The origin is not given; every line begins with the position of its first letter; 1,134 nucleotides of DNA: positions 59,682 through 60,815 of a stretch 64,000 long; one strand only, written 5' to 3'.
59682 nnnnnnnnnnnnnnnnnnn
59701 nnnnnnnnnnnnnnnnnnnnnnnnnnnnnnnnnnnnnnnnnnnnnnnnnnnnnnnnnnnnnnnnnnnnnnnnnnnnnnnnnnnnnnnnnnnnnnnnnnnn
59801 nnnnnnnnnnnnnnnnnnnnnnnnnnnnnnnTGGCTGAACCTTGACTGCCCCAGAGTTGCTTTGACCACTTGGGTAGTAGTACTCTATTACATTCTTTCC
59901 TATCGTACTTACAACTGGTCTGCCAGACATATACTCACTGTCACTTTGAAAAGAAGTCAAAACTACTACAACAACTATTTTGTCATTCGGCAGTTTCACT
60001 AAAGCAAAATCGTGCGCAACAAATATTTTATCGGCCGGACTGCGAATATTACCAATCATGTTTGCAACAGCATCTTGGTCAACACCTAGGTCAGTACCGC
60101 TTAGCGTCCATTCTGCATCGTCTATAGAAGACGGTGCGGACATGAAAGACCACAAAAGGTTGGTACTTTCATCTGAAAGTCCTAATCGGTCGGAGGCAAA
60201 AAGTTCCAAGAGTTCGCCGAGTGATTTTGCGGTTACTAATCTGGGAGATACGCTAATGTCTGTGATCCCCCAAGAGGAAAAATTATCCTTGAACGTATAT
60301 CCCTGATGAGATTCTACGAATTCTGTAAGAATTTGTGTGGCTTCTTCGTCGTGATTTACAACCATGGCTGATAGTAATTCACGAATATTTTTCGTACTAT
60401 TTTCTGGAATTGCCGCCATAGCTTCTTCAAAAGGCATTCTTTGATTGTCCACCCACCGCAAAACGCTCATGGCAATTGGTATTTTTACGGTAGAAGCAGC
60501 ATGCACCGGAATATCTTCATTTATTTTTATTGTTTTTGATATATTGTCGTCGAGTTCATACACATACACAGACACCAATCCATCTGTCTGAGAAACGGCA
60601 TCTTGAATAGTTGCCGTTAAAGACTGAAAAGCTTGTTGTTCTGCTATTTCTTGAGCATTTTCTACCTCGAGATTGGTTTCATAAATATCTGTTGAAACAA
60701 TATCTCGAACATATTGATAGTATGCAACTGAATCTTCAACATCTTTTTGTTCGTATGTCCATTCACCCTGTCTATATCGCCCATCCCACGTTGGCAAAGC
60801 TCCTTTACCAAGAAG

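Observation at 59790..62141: Giant protein 2: type-II-anchored LCP glycopolymer-ligase domain followed by a degenerate beta-lactamase-like domain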

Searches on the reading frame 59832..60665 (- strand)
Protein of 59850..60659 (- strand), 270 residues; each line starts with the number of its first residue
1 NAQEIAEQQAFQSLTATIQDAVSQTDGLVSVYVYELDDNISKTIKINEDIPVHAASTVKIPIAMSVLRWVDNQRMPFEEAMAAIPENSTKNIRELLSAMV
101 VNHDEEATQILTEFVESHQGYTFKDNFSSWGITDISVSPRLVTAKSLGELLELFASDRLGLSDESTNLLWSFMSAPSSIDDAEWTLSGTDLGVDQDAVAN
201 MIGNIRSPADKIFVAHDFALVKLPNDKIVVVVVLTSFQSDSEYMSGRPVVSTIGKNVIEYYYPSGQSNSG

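Call 23: find_homologous_proteins(query=window:59850-60659:-, max_evalue=0.001)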
Query window:59850-60659:-: 1052 candidates shared short words with the query, none scored E <= 0.001.

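Call 67: search_solved_structures(query=A4, max_evalue=0.001, show_alignments=2)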
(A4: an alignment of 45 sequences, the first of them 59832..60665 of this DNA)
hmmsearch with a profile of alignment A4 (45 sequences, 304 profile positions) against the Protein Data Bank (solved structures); distinct sequences matched with E-value up to 0.001: 366 (the best 60 are shown).
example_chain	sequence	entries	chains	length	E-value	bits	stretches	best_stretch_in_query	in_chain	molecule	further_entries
8eo7_A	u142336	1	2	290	1.5e-36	129.3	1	49-296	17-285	beta-lactamase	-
8eo5_A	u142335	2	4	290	2.2e-36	128.8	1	49-296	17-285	LRA-5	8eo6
2j9o_A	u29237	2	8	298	2.4e-36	128.6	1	40-298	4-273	TLL2115 PROTEIN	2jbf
2j7v_A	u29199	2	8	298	2.5e-36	128.6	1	40-298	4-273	TLL2115 PROTEIN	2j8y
5gs8_A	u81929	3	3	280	6.7e-36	127.1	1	53-298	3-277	Beta-lactamase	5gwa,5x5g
6nvu_A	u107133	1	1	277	9.6e-36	126.6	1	54-298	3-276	Beta-lactamase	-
6nvt_A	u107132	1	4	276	1.3e-35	126.3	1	54-297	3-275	Beta-lactamase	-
6pq8_A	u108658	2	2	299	4.3e-34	121.2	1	52-298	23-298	Beta-lactamase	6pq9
6v4w_A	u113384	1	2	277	6.2e-34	120.7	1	52-295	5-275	Beta-lactamase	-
1e25_A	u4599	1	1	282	1.5e-25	93.2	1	56-294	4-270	EXTENDED-SPECTRUM BETA-LACTAMASE PER-1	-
4d2o_A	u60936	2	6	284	7e-25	91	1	55-294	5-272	PER-2 BETA-LACTAMASE | Beta-lactamase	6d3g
6dgu_B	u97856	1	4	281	1.2e-24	90.2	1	57-294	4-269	Beta-lactamase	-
4c6y_A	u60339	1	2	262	1.9e-23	86.2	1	56-296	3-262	BETA-LACTAMASE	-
5tfq_A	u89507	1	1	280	5.2e-23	84.8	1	52-298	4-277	Beta-lactamase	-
5fqq_A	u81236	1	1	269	2.7e-22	82.5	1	56-299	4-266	GNCA4 LACTAMASE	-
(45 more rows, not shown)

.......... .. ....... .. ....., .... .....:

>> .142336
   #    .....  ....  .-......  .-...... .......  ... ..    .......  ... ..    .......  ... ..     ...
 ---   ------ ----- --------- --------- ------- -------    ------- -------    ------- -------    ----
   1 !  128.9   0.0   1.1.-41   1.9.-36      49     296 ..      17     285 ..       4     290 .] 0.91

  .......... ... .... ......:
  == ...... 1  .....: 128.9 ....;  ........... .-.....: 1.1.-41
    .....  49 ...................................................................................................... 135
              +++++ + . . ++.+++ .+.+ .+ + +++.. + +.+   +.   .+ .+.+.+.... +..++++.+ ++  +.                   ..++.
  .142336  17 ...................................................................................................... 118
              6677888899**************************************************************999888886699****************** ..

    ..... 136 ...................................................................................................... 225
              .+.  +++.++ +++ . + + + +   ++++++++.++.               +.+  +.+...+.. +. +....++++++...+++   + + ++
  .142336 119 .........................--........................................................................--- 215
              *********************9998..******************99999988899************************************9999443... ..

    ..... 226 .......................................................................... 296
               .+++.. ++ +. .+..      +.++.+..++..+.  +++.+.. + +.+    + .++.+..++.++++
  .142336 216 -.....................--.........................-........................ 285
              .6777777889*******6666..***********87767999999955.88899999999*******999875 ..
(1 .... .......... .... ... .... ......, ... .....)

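Call 75: predict_structure(alignment_id=A4)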
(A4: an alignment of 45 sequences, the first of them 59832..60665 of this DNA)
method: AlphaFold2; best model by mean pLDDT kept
length: 278 residues; sequences in the alignment: 45
mean_pLDDT: 92.8   pTM: 0.90
mean pLDDT of the five models: 92.8, 92.5, 92.3, 92.0, 91.8
residues with pLDDT >= 90: 238; 70-90: 25; 50-70: 9; < 50: 6
segments of 3 or more residues with pLDDT < 50: 273-278
pLDDT, mean of each block of 10 residues (from residue 1): 91 97 98 95 93 98 98 98 98 98 97 98 96 98 98 98 98 94 73 84 95 96 93 98 95 94 74 46
secondary structure, 60 per line:
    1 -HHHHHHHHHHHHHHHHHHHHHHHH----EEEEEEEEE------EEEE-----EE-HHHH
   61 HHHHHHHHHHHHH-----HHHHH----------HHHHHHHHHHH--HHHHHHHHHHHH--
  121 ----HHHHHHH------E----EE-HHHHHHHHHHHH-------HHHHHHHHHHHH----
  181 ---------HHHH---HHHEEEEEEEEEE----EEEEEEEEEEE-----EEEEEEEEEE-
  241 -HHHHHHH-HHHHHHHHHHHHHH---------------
elements in order: H2-25 E30-38 E45-48 H57-73 H79-83 H94-104 H107-118 H125-131 H146-157 H165-176 H190-193 E200-209 E214-224 E230-239 H242-248 H250-263

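Call 77: fold_search(model_id=the predicted structure, library=pdb)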
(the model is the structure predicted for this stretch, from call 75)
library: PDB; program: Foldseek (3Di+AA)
matches with E <= 10: 1441; with E <= 0.001: 766
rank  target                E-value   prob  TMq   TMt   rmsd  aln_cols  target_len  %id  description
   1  6pq8                  8.1e-14  1.00  0.74  0.75   3.7       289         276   20  Crystal structure of TLA-1 S70G extended spectrum Beta-lactamase in complex with clavulanic acid (released 2019-12-11)
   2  6nvt_A                1.3e-13  1.00  0.72  0.72   4.2       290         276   21  Crystal structure of TLA-1 extended spectrum Beta-lactamase (released 2019-12-11)
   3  6nvu                  1.7e-13  1.00  0.70  0.71   4.4       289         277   20  Crystal structure of TLA-1 extended spectrum Beta-lactamase in complex with Clavulanic Acid (released 2019-12-11)
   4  5gs8                  5.9e-13  1.00  0.71  0.72   6.0       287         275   20  Crystal structure of TLA-3 extended-spectrum beta-lactamase (released 2017-07-12)
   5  6d3g_D                8.8e-13  1.00  0.71  0.71   5.2       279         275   19  PER-2 class A extended-spectrum beta-lactamase crystal structure in complex with avibactam at 2.4 Angstrom resolution (released 2019-04-24)
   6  6v4w_A                1.0e-12  1.00  0.67  0.68   5.9       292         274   18  The crystal structure of a beta-lactamase from Chitinophaga pinensis DSM 2588 (released 2019-12-18)
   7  4d2o_A                1.7e-12  1.00  0.69  0.69   4.8       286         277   19  Crystal structure of the class A extended-spectrum beta-lactamase PER- 2 (released 2014-05-21)
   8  6d3g_B                1.9e-12  1.00  0.67  0.67   4.6       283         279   19  PER-2 class A extended-spectrum beta-lactamase crystal structure in complex with avibactam at 2.4 Angstrom resolution (released 2019-04-24)
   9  6dgu_A                2.0e-12  1.00  0.72  0.73   4.1       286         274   18  PER-2 class A extended-spectrum beta-lactamase crystal structure at 2.69 Angstrom resolution (released 2019-05-22)
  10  6dgu_D                2.1e-12  1.00  0.70  0.71   4.3       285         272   18  PER-2 class A extended-spectrum beta-lactamase crystal structure at 2.69 Angstrom resolution (released 2019-05-22)
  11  6dgu_B                3.7e-12  1.00  0.70  0.70   6.5       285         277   18  PER-2 class A extended-spectrum beta-lactamase crystal structure at 2.69 Angstrom resolution (released 2019-05-22)
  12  6d3g_C                3.9e-12  1.00  0.69  0.68   4.9       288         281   20  PER-2 class A extended-spectrum beta-lactamase crystal structure in complex with avibactam at 2.4 Angstrom resolution (released 2019-04-24)
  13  6dgu_C                4.6e-12  1.00  0.72  0.72   4.5       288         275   19  PER-2 class A extended-spectrum beta-lactamase crystal structure at 2.69 Angstrom resolution (released 2019-05-22)
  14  1e25                  4.6e-12  1.00  0.68  0.68   4.9       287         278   20  The high resolution structure of PER-1 class A beta-lactamase (released 2000-11-06)
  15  5tfq                  4.9e-12  1.00  0.69  0.69   6.3       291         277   18  Crystal structure of a representative of class A beta-lactamase from Bacteroides cellulosilyticus DSM 14838 (released 2016-11-02)
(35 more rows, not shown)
